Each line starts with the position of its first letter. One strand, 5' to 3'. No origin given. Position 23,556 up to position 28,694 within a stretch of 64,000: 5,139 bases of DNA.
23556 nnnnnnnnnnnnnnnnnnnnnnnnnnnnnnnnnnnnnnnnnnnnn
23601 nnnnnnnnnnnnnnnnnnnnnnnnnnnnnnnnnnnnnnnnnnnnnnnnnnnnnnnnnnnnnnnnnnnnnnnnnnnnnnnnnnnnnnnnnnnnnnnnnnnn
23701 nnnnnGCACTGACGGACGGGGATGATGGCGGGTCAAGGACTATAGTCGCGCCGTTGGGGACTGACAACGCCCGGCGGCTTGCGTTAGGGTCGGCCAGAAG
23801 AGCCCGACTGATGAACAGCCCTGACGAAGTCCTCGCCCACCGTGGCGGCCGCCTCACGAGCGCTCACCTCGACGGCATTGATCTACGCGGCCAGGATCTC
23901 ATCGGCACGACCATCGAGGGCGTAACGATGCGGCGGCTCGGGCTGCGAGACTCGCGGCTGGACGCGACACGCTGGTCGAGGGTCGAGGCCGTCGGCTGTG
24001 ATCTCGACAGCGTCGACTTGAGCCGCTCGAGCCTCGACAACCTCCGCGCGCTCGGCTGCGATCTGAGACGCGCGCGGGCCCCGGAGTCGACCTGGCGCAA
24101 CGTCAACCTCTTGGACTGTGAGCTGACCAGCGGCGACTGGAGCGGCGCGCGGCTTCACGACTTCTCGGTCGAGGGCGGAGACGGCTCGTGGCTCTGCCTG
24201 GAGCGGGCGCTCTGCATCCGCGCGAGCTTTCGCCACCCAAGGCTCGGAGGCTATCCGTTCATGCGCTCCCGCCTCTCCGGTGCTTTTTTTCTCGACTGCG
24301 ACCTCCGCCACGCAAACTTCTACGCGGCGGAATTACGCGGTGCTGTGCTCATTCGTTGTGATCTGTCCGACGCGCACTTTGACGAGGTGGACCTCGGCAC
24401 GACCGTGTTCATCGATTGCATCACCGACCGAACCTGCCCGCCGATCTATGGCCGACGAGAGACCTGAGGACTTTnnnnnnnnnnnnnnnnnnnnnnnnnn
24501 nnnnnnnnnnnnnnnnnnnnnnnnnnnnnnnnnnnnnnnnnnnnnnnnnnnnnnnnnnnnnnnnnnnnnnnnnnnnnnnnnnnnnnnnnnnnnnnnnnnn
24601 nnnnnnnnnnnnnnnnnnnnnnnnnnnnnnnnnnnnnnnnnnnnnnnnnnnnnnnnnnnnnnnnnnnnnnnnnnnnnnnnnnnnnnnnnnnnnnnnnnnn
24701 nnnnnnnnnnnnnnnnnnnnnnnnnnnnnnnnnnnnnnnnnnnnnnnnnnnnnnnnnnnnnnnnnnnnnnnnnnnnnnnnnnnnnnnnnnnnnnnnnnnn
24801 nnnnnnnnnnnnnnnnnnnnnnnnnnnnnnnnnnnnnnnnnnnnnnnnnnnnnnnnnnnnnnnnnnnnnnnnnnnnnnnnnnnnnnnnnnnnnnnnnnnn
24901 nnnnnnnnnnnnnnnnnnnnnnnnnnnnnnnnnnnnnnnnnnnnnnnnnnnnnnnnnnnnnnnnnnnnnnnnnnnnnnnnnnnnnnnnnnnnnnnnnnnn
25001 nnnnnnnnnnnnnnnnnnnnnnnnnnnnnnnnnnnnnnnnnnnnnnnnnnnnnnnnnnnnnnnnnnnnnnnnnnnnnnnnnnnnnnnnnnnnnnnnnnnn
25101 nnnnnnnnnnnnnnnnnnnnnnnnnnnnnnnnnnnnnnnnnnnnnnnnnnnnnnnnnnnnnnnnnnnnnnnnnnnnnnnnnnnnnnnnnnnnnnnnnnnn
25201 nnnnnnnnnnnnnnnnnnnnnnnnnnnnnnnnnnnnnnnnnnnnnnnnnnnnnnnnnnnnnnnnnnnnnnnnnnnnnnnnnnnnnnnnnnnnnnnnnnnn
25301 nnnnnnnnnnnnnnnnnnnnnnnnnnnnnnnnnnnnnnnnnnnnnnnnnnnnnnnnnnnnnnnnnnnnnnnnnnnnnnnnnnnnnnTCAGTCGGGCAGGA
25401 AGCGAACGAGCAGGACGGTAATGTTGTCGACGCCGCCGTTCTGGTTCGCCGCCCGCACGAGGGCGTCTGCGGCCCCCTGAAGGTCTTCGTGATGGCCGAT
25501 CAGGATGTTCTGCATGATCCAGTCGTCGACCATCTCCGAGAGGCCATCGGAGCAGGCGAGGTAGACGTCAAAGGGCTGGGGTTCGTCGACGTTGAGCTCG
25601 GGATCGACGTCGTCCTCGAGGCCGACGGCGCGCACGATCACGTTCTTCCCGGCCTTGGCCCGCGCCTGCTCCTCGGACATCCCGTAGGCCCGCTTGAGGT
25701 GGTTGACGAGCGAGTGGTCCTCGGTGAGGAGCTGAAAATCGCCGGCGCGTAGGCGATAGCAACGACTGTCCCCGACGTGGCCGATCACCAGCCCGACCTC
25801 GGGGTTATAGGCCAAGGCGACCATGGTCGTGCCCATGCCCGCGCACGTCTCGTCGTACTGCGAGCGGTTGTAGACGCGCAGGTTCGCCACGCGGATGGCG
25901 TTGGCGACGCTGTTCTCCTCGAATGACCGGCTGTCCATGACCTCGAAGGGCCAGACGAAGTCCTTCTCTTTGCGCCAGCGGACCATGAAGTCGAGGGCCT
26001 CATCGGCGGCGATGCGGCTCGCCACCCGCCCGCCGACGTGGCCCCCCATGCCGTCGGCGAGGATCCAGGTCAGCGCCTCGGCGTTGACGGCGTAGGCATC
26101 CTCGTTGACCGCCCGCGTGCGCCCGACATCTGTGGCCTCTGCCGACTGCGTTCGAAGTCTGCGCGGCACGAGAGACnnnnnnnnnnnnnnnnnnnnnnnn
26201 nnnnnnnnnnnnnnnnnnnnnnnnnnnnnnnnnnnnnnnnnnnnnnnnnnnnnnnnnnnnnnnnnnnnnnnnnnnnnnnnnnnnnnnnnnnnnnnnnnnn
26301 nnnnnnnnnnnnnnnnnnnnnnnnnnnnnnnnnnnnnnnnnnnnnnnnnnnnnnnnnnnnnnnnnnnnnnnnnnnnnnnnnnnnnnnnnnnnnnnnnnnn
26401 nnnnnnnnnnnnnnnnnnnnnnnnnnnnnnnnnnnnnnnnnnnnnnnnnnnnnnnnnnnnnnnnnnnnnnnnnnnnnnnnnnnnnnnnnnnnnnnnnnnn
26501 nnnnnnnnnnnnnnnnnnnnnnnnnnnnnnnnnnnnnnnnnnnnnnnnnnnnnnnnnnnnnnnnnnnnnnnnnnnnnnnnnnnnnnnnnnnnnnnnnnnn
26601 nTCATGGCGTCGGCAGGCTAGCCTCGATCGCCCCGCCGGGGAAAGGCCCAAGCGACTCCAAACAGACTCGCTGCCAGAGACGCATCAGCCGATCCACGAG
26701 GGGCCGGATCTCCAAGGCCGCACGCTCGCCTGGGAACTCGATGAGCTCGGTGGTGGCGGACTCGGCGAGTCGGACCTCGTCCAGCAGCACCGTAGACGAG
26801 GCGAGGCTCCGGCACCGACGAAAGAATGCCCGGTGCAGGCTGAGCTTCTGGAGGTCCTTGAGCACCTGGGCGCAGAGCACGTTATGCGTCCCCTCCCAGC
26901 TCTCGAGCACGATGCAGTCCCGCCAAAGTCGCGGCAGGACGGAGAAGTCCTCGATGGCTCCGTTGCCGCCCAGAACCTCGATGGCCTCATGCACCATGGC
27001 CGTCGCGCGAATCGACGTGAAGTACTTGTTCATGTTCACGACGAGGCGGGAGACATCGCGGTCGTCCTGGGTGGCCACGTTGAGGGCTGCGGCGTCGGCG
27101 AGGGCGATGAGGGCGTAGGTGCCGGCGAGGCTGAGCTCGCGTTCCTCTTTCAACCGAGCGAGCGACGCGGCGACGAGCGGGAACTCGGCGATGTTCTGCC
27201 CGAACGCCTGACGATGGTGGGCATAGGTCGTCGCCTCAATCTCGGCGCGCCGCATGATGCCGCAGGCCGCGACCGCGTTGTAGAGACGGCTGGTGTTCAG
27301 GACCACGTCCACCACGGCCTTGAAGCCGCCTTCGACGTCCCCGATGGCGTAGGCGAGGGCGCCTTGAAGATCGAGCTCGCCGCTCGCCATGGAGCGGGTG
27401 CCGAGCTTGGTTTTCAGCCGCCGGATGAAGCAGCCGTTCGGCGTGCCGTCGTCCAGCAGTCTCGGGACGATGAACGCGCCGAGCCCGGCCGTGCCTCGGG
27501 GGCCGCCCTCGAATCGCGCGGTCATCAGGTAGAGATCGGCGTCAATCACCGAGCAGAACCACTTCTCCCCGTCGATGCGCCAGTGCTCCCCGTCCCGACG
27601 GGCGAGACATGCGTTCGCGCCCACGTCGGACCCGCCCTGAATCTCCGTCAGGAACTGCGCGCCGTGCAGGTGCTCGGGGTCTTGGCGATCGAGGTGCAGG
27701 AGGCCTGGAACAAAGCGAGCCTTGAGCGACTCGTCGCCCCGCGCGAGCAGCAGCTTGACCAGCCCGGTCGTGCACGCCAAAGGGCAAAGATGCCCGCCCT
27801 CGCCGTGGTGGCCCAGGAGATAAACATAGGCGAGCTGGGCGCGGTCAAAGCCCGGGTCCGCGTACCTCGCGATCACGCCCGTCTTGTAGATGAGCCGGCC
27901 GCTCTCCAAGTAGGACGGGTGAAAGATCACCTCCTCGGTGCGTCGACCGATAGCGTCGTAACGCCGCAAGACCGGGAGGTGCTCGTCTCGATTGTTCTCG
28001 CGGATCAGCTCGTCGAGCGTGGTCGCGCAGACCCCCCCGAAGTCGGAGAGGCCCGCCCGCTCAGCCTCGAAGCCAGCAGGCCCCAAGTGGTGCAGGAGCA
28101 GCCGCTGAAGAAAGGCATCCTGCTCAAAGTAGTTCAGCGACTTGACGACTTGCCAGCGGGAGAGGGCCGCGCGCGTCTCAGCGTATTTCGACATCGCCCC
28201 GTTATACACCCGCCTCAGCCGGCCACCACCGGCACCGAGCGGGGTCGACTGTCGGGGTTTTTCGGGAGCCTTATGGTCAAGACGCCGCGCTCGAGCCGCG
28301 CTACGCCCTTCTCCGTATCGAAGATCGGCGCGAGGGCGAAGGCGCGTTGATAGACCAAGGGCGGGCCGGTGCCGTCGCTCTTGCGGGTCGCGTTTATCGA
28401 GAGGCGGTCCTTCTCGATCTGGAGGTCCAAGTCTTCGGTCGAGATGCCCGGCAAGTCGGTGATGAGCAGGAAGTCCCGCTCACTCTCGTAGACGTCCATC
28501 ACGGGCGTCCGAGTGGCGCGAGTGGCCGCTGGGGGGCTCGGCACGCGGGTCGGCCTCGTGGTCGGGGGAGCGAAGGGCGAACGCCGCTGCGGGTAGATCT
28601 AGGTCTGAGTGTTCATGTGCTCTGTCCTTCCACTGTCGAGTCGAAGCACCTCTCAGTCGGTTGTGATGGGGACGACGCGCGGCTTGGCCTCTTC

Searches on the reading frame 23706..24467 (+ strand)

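Call 40: search_protein_families(library=pfam, proteins=[window:23706-24467:+], max_evalue=0.0001)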
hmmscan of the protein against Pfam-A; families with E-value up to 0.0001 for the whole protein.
window:23706-24467:+ (253 aa): 3 families
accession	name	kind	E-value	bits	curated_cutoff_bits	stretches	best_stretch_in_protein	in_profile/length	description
PF00805.28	Pentapeptide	-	6.4e-20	70.8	20.2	1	188-215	11-38/40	Pentapeptide repeats (8 copies)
PF13599.13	Pentapeptide_4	-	1.9e-15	57.1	38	0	90-154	3-67/78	Pentapeptide repeat region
PF13576.12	Pentapeptide_3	-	4.8e-08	33.5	27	0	194-231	5-45/48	Pentapeptide repeats (9 copies)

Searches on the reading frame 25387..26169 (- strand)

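Call 15: search_protein_families(library=pfam, proteins=[window:25387-26169:-], max_evalue=0.001)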
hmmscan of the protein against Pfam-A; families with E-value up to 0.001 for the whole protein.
window:25387-26169:- (260 aa): 3 families
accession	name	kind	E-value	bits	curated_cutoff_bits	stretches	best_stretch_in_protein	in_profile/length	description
PF13672.11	PP2C_2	-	3.5e-12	46.8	24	1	18-217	8-181/209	Protein phosphatase 2C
PF00481.26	PP2C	-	1.2e-05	25.6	20.3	1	80-154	63-142/255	Protein phosphatase 2C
PF07228.17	SpoIIE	-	0.00043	20.7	25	0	182-257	105-191/192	Stage II sporulation protein E (SpoIIE)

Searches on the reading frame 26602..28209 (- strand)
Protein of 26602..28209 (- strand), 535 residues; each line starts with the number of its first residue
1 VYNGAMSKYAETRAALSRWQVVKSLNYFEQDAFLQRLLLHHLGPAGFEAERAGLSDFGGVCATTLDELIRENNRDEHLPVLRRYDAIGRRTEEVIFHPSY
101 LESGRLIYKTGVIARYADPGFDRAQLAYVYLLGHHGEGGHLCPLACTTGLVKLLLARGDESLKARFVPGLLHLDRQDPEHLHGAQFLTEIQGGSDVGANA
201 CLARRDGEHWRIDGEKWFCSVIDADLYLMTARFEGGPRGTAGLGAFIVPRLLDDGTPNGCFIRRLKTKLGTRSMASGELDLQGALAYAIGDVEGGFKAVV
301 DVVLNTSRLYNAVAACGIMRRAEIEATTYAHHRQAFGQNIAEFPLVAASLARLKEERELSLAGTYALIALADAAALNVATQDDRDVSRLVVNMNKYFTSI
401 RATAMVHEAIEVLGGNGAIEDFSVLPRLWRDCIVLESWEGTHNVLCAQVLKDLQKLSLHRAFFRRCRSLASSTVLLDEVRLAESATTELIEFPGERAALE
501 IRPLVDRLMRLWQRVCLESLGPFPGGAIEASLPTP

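Call 15: search_protein_families(library=pfam, proteins=[window:26602-28209:-], max_evalue=0.001)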
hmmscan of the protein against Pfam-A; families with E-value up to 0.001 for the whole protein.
window:26602-28209:- (535 aa): 5 families
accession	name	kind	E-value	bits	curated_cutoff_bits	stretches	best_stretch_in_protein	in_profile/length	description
PF00441.29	Acyl-CoA_dh_1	-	3.1e-25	89.5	22.4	1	294-452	2-148/150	Acyl-CoA dehydrogenase, C-terminal domain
PF02770.24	Acyl-CoA_dh_M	-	1.7e-15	57.4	33.3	1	186-282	3-95/97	Acyl-CoA dehydrogenase, middle domain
PF18158.6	AidB_N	-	2.1e-13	51.1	22.9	1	22-171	6-150/156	Adaptive response protein AidB N-terminal domain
PF08028.16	Acyl-CoA_dh_2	-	4e-08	34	22.7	1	312-440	4-131/134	Acyl-CoA dehydrogenase, C-terminal domain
PF22924.1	ACOX_C_alpha1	-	0.0004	20.7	27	1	388-452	104-167/169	Acyl-CoA oxidase, C-alpha1 domain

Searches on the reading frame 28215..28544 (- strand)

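Call 15: search_protein_families(library=pfam, proteins=[window:28215-28544:-], max_evalue=0.001)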
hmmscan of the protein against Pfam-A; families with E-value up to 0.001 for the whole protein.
window:28215-28544:- (109 aa): 1 family
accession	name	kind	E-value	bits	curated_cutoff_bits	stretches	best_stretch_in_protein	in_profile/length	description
PF00011.27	HSP20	-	2.8e-10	40.7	20.8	1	18-106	2-101/102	Hsp20/alpha crystallin family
